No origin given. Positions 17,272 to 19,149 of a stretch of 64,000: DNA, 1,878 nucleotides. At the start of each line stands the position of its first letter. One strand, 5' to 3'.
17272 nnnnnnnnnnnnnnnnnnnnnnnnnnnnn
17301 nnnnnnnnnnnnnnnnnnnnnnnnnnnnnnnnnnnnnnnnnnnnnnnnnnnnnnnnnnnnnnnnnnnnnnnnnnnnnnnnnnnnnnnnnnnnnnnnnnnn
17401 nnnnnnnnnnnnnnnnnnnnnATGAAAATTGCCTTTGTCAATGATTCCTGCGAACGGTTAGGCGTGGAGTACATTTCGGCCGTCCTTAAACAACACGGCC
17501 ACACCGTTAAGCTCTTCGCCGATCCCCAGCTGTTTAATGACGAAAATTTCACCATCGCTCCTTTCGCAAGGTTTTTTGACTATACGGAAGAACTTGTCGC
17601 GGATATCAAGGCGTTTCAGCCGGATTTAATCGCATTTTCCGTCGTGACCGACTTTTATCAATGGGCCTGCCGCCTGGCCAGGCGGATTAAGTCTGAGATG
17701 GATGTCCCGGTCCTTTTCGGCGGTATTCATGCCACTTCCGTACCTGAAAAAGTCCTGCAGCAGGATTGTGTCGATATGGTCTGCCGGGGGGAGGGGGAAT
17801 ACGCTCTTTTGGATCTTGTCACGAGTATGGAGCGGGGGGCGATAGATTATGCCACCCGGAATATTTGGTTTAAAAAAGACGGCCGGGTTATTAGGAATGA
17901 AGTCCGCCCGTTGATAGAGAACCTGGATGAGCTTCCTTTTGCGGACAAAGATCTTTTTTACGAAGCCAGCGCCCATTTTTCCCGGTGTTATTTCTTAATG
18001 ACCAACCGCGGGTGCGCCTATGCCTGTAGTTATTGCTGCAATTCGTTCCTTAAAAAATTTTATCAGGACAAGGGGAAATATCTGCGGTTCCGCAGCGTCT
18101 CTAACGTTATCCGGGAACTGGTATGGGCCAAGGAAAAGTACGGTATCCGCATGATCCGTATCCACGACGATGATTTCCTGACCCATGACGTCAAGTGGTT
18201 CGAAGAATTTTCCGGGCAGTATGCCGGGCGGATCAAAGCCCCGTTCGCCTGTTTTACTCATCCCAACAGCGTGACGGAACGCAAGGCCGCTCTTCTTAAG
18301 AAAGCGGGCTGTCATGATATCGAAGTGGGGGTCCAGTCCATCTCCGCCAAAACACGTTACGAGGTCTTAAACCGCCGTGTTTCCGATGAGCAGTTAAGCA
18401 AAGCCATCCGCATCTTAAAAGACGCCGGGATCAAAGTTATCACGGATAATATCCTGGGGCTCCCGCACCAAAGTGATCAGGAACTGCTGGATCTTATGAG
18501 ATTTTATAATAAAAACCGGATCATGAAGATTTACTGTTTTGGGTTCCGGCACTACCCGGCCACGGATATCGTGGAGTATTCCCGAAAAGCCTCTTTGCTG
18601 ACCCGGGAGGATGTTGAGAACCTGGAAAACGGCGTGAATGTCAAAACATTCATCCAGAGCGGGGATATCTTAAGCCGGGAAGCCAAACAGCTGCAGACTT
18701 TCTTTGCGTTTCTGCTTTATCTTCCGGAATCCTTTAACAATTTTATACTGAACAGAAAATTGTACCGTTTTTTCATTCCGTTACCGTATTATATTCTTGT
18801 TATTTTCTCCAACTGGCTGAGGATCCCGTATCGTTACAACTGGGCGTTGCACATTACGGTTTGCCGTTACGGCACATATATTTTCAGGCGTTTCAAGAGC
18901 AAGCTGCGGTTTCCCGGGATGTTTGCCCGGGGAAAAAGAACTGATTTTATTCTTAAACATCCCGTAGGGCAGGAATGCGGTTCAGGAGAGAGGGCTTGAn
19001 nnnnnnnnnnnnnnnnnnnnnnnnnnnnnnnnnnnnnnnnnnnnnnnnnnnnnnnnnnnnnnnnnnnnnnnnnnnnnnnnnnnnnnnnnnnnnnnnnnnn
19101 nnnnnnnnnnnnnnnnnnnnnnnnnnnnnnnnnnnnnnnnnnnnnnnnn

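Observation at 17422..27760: Tandem array of five near-identical-N-terminus B12-radical SAM paralogs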

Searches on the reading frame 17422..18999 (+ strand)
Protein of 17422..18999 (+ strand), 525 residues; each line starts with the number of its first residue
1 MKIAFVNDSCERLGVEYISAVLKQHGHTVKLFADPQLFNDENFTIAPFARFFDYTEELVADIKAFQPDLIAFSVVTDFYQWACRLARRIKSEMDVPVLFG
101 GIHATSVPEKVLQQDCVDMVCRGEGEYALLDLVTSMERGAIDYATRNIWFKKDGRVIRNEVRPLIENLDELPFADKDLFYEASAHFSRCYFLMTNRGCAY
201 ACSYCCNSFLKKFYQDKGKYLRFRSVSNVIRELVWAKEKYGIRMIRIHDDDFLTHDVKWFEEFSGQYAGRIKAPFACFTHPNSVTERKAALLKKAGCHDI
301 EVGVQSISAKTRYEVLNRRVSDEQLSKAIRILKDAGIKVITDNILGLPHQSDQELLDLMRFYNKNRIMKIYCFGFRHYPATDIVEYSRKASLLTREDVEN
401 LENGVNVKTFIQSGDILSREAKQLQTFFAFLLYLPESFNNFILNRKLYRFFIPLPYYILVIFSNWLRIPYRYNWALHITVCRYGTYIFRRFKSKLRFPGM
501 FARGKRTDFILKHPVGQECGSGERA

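Call 3: search_protein_families(library=pfam, proteins=[window:17422-18999:+])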
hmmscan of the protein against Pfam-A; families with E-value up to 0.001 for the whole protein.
window:17422-18999:+ (525 aa): 2 families
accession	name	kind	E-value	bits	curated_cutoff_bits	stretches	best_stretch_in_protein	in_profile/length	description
PF04055.27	Radical_SAM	-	5.9e-24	85.5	29.5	1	195-361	4-165/166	Radical SAM superfamily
PF02310.24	B12-binding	-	7.2e-19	68.2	32.1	1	10-132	12-120/121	B12 binding domain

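Call 10: find_encoding_contigs(protein=window:17422-18999:+, flank=10000, max_places=6)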
Protein window:17422-18999:+ (525 aa): no gene with exactly this product is on record in the collection.

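Call 12: find_homologous_proteins(query=window:17422-18999:+, max_evalue=1e-20)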
Query window:17422-18999:+ (525 aa): 763 proteins with E <= 1e-20 among 6295 candidates; the best 120 are listed.
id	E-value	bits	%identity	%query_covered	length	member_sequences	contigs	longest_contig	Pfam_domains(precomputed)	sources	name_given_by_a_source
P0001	7.7e-297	1003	84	97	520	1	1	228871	PF04055.28,PF02310.25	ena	-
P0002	2.0e-295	999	84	95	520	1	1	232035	PF04055.28,PF02310.25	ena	-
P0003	6.0e-290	981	81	98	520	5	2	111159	PF04055.28,PF02310.25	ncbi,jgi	jgi:radical SAM superfamily enzyme YgiQ (UPF0313 family)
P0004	1.1e-286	970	83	94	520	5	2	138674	PF04055.28,PF02310.25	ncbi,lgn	-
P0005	4.6e-258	875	72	95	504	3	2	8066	PF04055.28,PF02310.25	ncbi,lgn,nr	ncbi:MAG: B12-binding domain-containing radical SAM protein [Candidatus Omnitrophica bacterium]|nr:B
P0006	4.6e-255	866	73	95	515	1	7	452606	PF04055.28,PF02310.25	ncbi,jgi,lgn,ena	-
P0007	4.8e-255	865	50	86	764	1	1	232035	PF04055.28,PF19864.6,PF02310.25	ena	-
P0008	2.3e-251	853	71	94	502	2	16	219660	PF04055.28,PF02310.25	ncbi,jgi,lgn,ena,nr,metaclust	ncbi:MAG: hypothetical protein A2Y03_05695 [Omnitrophica WOR_2 bacterium GWF2_38_59]|nr:MAG: hypothe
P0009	5.6e-232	789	65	95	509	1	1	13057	PF04055.28,PF02310.25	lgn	-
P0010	6.2e-223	760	62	95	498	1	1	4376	PF04055.28,PF02310.25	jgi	-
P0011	8.7e-220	749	59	99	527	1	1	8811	PF04055.28,PF02310.25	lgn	-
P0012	1.2e-219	749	62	95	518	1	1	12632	PF04055.28,PF02310.25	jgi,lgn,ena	-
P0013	4.2e-214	730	61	95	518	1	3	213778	PF04055.28,PF02310.25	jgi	-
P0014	1.5e-211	722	58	96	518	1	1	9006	PF04055.28,PF02310.25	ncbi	-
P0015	3.5e-209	714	60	94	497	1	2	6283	PF04055.28,PF02310.25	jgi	jgi:tRNA A37 methylthiotransferase MiaB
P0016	1.5e-206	705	58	93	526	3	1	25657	PF04055.28,PF02310.25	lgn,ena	-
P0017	6.1e-206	703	57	97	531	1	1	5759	PF04055.28,PF02310.25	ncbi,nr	ncbi:MAG: radical SAM protein [Candidatus Omnitrophica bacterium]|nr:radical SAM protein [Candidatus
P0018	2.5e-202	691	59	93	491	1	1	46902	PF04055.28,PF02310.25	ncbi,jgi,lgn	-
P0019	1.8e-180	619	53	93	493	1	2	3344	PF04055.28,PF02310.25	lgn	-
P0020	4.5e-179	615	51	95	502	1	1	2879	PF04055.28,PF02310.25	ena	-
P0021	5.5e-171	588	51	93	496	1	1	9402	PF04055.28,PF19864.6,PF02310.25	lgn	-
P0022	9.0e-166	571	48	94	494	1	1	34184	PF04055.28,PF02310.25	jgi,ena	-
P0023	6.7e-160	552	52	86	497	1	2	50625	PF04055.28,PF02310.25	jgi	-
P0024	1.0e-158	548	62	69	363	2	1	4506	PF04055.28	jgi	jgi:anaerobic magnesium-protoporphyrin IX monomethyl ester cyclase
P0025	2.0e-158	547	52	86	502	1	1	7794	PF04055.28,PF02310.25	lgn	-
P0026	8.7e-158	545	53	86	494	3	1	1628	PF04055.28,PF02310.25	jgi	jgi:radical SAM superfamily enzyme YgiQ (UPF0313 family)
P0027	3.4e-155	536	51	88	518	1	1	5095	PF04055.28,PF02310.25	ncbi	-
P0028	5.8e-155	535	50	87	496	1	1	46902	PF04055.28,PF02310.25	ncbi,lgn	-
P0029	2.2e-154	533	51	88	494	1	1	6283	PF04055.28,PF02310.25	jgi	jgi:radical SAM superfamily enzyme YgiQ (UPF0313 family)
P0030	4.3e-154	532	49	95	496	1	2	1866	PF04055.28,PF02310.25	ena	-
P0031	5.4e-153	529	52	86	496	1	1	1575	PF04055.28,PF02310.25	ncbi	-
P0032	1.4e-152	527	47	94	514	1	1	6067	PF04055.28,PF02310.25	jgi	jgi:anaerobic magnesium-protoporphyrin IX monomethyl ester cyclase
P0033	2.6e-152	526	48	94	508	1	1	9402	PF04055.28,PF02310.25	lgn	-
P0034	9.2e-152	525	46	98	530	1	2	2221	PF04055.28,PF02310.25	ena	-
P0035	1.0e-150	521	50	86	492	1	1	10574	PF04055.28,PF02310.25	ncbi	-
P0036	3.1e-150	520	48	86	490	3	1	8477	PF04055.28,PF02310.25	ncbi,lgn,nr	ncbi:MAG: B12-binding domain-containing radical SAM protein [Candidatus Omnitrophica bacterium]|nr:B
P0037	7.7e-150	518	51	86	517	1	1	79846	PF04055.28,PF02310.25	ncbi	-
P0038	1.7e-149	517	47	94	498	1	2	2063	PF04055.28,PF02310.25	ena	-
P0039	2.2e-149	517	49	88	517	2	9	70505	PF04055.28,PF02310.25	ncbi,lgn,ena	-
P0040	8.4e-149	515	47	89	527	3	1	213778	PF04055.28,PF02310.25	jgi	-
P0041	3.7e-146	506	48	89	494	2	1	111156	PF04055.28,PF02310.25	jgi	-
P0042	9.1e-146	505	48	86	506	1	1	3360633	PF04055.28,PF02310.25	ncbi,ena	-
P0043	2.5e-145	503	48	88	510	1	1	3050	PF04055.28,PF02310.25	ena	-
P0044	2.6e-145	503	46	94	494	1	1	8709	PF04055.28,PF02310.25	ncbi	-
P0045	5.7e-144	499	48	86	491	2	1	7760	PF04055.28,PF02310.25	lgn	-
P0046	6.6e-144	499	47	86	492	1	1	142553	PF04055.28,PF02310.25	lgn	-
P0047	1.3e-143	498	48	86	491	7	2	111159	PF04055.28,PF02310.25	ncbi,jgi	jgi:radical SAM superfamily enzyme YgiQ (UPF0313 family)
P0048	1.4e-143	498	46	96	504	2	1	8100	PF04055.28,PF02310.25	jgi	-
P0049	1.6e-143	497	47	94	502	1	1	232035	PF04055.28,PF02310.25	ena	-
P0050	2.2e-142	494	47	94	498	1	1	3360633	PF04055.28,PF02310.25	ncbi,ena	-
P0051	3.3e-142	493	48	86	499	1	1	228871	PF04055.28,PF02310.25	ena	-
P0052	7.0e-142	492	44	94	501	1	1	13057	PF04055.28,PF02310.25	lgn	-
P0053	3.4e-140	487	45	95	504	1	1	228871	PF04055.28,PF02310.25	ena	-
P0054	1.0e-138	482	45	89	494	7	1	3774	PF04055.28,PF02310.25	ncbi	-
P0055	1.2e-138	481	45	93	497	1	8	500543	PF04055.28,PF02310.25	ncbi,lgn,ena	-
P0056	2.7e-138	480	45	86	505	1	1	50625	PF04055.28,PF02310.25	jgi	-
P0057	5.4e-138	479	60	62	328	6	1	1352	PF04055.28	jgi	jgi:MoaA/NifB/PqqE/SkfB family radical SAM enzyme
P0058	5.5e-138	479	46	86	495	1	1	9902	PF04055.28,PF02310.25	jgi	jgi:radical SAM superfamily enzyme YgiQ (UPF0313 family)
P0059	9.1e-138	478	46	89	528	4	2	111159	PF04055.28,PF02310.25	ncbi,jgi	jgi:radical SAM superfamily enzyme YgiQ (UPF0313 family)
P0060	1.4e-137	478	46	94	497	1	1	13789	PF04055.28,PF02310.25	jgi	-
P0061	2.2e-137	477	46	86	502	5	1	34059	PF04055.28,PF02310.25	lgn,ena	-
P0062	2.5e-137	477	46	86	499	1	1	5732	PF04055.28,PF02310.25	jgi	-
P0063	3.8e-137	476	45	93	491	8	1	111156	PF04055.28,PF02310.25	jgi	-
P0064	2.0e-136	474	45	86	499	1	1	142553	PF04055.28,PF02310.25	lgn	-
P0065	5.1e-136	473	43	93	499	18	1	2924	PF04055.28,PF02310.25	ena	-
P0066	1.4e-135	471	44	94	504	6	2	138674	PF04055.28,PF02310.25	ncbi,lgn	-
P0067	1.9e-135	471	46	89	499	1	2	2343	PF04055.28,PF02310.25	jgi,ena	-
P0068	3.6e-135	470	45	87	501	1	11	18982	PF04055.28,PF02310.25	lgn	-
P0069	1.1e-134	468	45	94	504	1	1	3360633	PF04055.28,PF02310.25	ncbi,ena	-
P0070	2.6e-134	467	43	94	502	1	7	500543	PF04055.28,PF02310.25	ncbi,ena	-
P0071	4.7e-134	466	45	88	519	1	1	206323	PF04055.28,PF02310.25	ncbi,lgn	ncbi:MAG: radical SAM protein [Candidatus Omnitrophota bacterium]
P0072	1.0e-133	465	45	86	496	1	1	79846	PF04055.28,PF02310.25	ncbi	-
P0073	2.0e-133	464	43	94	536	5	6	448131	PF04055.28,PF02310.25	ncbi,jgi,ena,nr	ncbi:MAG TPA: cobalamin-dependent protein [Candidatus Omnitrophota bacterium]|nr:cobalamin-dependent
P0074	3.0e-133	464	44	93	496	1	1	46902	PF04055.28,PF02310.25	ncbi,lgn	-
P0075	3.5e-133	463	45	86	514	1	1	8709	PF04055.28,PF02310.25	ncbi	-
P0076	7.1e-133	462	44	93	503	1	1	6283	PF04055.28,PF02310.25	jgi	jgi:radical SAM superfamily enzyme YgiQ (UPF0313 family)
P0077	1.3e-132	462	45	86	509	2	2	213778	PF04055.28,PF02310.25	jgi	-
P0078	8.3e-132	459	43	94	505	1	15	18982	PF04055.28,PF02310.25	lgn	-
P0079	1.0e-131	458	46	88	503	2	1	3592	PF04055.28,PF02310.25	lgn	-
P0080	4.1e-131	457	45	88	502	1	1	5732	PF04055.28,PF02310.25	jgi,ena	-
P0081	3.1e-129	450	45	94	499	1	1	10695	PF04055.28,PF02310.25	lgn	-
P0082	3.5e-129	450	45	89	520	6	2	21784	PF04055.28,PF02310.25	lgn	-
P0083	4.0e-129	450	44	88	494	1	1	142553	PF04055.28,PF02310.25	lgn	-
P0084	6.2e-129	449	42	96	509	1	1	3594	PF04055.28,PF02310.25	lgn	-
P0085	7.0e-129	449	45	86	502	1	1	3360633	PF04055.28,PF02310.25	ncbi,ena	-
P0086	2.1e-128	448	45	88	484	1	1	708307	PF04055.28,PF02310.25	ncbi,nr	ncbi:MAG: B12-binding domain-containing radical SAM protein [PVC group bacterium]|nr:B12-binding dom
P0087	2.3e-128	447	43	88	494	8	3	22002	PF04055.28,PF02310.25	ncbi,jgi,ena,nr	ncbi:MAG: hypothetical protein A2Y06_03320 [Omnitrophica WOR_2 bacterium GWA2_37_7]|nr:MAG: hypothet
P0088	2.2e-127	444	44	86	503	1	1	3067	PF04055.28,PF02310.25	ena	-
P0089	2.4e-127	444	42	93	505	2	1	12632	PF04055.28,PF02310.25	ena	-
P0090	3.1e-127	444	44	86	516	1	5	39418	PF04055.28,PF02310.25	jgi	jgi:radical SAM superfamily enzyme YgiQ (UPF0313 family)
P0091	3.4e-126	440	44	88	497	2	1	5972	PF04055.28,PF02310.25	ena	-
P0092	3.6e-126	440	44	88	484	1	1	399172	PF04055.28,PF02310.25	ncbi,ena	-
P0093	3.1e-125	437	44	86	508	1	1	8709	PF04055.28,PF02310.25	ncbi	-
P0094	3.5e-125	437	61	57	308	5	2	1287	PF04055.28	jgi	-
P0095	7.9e-125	436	43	88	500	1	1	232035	PF04055.28,PF02310.25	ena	-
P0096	8.4e-124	432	44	86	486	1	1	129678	PF04055.28,PF02310.25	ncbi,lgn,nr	ncbi:MAG: radical SAM protein [Candidatus Omnitrophica bacterium]|nr:radical SAM protein [Candidatus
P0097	3.8e-123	430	43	89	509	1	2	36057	PF04055.28,PF02310.25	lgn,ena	-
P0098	4.3e-123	430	42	92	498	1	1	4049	PF04055.28,PF02310.25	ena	-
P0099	8.7e-123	429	42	96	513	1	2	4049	PF04055.28,PF02310.25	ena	-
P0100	1.1e-122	429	44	87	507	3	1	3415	PF04055.28,PF02310.25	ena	-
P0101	3.4e-122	427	43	86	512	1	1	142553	PF04055.28,PF02310.25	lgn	-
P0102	3.5e-122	427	39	96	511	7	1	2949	PF04055.28,PF02310.25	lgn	-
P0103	7.0e-122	426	45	86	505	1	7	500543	PF04055.28,PF02310.25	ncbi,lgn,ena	-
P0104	9.1e-122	426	42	86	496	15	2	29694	PF04055.28,PF02310.25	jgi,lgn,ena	jgi:radical SAM superfamily enzyme YgiQ (UPF0313 family)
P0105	1.9e-121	425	41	94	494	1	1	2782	PF04055.28,PF02310.25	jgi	jgi:anaerobic magnesium-protoporphyrin IX monomethyl ester cyclase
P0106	3.4e-121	424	44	86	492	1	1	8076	PF04055.28,PF19864.6,PF02310.25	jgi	jgi:radical SAM superfamily enzyme YgiQ (UPF0313 family)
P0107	4.0e-121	424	44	86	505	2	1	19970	PF04055.28,PF02310.25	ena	-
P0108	8.8e-121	422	44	86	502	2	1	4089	PF04055.28,PF02310.25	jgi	jgi:radical SAM superfamily enzyme YgiQ (UPF0313 family)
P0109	2.9e-120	421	40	95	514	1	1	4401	PF04055.28,PF02310.25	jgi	jgi:radical SAM superfamily enzyme YgiQ (UPF0313 family)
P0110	4.3e-120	420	42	88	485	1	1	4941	PF04055.28,PF02310.25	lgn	-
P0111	6.4e-120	420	43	88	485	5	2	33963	PF04055.28,PF02310.25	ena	-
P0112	1.5e-119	418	40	92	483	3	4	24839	PF04055.28,PF02310.25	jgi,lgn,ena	jgi:radical SAM superfamily enzyme YgiQ (UPF0313 family)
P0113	3.5e-119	417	41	94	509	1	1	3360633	PF04055.28,PF02310.25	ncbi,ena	-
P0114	5.6e-119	416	45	86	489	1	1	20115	PF04055.28,PF02310.25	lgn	-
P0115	9.7e-119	416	40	94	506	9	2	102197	PF04055.28,PF02310.25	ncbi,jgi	-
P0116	2.7e-118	414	45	78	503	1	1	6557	PF04055.28,PF02310.25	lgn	-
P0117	1.4e-117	412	42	86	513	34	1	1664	PF04055.28,PF02310.25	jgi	jgi:radical SAM superfamily enzyme YgiQ (UPF0313 family)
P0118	8.4e-117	409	43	86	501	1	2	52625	PF04055.28,PF02310.25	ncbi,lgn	-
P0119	1.3e-116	409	39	97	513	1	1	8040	PF04055.28,PF02310.25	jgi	jgi:radical SAM superfamily enzyme YgiQ (UPF0313 family)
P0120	2.4e-116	408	56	57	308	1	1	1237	PF04055.28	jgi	jgi:hypothetical protein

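Call 14: find_encoding_contigs(protein=P0001, flank=10000, max_places=2)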
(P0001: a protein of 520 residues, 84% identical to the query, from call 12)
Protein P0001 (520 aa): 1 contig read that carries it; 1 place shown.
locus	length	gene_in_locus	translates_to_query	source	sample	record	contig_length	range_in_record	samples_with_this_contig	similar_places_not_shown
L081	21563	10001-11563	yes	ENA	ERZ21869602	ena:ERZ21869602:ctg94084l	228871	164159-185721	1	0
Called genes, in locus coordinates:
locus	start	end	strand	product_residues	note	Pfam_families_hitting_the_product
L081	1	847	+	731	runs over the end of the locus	PF00989:PAS (weak), PF08448:PAS_4, PF13426:PAS_9 (faint), PF00512:HisKA, PF02518:HATPase_c, PF00072:Response_reg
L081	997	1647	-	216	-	-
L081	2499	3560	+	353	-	PF01041:DegT_DnrJ_EryC1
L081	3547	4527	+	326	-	PF04055:Radical_SAM, PF13186:SPASM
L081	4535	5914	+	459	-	PF23545:Zn_ribbon_HMPTM, PF04055:Radical_SAM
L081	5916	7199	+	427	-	PF01041:DegT_DnrJ_EryC1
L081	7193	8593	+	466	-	PF23545:Zn_ribbon_HMPTM, PF04055:Radical_SAM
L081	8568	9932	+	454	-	PF23545:Zn_ribbon_HMPTM, PF04055:Radical_SAM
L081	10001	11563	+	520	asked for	PF02310:B12-binding, PF04055:Radical_SAM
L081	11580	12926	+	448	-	PF00919:UPF0004, PF04055:Radical_SAM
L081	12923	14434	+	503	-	PF02310:B12-binding, PF04055:Radical_SAM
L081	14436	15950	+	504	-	PF02310:B12-binding, PF04055:Radical_SAM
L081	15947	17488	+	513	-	PF02310:B12-binding, PF04055:Radical_SAM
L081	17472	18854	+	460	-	PF23545:Zn_ribbon_HMPTM, PF04055:Radical_SAM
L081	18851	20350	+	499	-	PF02310:B12-binding, PF04055:Radical_SAM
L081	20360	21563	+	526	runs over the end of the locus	PF02310:B12-binding, PF04055:Radical_SAM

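Call 15: find_encoding_contigs(protein=P0008, flank=10000, max_places=2)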
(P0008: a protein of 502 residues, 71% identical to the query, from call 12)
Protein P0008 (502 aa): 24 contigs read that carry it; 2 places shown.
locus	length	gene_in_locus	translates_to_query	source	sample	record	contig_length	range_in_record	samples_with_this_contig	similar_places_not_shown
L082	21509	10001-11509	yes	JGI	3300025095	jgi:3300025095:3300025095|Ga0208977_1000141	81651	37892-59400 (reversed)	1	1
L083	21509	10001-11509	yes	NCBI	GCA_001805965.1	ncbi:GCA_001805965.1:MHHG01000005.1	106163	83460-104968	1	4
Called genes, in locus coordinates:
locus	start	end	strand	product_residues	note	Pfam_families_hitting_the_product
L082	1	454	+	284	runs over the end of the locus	PF03705:CheR_N, PF01739:CheR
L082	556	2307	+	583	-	PF00801:PKD, PF18911:PKD_4, PF00801:PKD, PF18911:PKD_4, PF18911:PKD_4, PF18911:PKD_4, PF18911:PKD_4, PF00801:PKD, +7 more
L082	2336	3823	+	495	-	PF02310:B12-binding, PF04055:Radical_SAM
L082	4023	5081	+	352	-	PF01041:DegT_DnrJ_EryC1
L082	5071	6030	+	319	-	PF04055:Radical_SAM, PF13186:SPASM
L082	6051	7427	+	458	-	PF23545:Zn_ribbon_HMPTM, PF04055:Radical_SAM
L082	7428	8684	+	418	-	PF01041:DegT_DnrJ_EryC1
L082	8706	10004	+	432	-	PF23545:Zn_ribbon_HMPTM, PF04055:Radical_SAM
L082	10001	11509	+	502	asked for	PF02310:B12-binding, PF04055:Radical_SAM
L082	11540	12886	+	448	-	PF00919:UPF0004, PF04055:Radical_SAM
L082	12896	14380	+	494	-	PF02310:B12-binding, PF04055:Radical_SAM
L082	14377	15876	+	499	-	PF02310:B12-binding, PF04055:Radical_SAM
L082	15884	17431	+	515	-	PF02310:B12-binding, PF04055:Radical_SAM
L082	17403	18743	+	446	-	PF23545:Zn_ribbon_HMPTM, PF04055:Radical_SAM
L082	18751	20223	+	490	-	PF02310:B12-binding, PF04055:Radical_SAM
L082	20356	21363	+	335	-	PF03706:LPG_synthase_TM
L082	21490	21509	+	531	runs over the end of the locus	-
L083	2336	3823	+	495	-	PF02310:B12-binding, PF04055:Radical_SAM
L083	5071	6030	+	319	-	PF04055:Radical_SAM, PF13186:SPASM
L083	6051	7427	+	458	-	PF23545:Zn_ribbon_HMPTM, PF04055:Radical_SAM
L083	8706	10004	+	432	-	PF23545:Zn_ribbon_HMPTM, PF04055:Radical_SAM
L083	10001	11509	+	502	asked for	PF02310:B12-binding, PF04055:Radical_SAM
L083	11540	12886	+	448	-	PF00919:UPF0004, PF04055:Radical_SAM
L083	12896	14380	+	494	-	PF02310:B12-binding, PF04055:Radical_SAM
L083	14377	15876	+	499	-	PF02310:B12-binding, PF04055:Radical_SAM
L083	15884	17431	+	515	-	PF02310:B12-binding, PF04055:Radical_SAM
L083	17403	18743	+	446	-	PF23545:Zn_ribbon_HMPTM, PF04055:Radical_SAM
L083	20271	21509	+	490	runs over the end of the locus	PF02310:B12-binding, PF04055:Radical_SAM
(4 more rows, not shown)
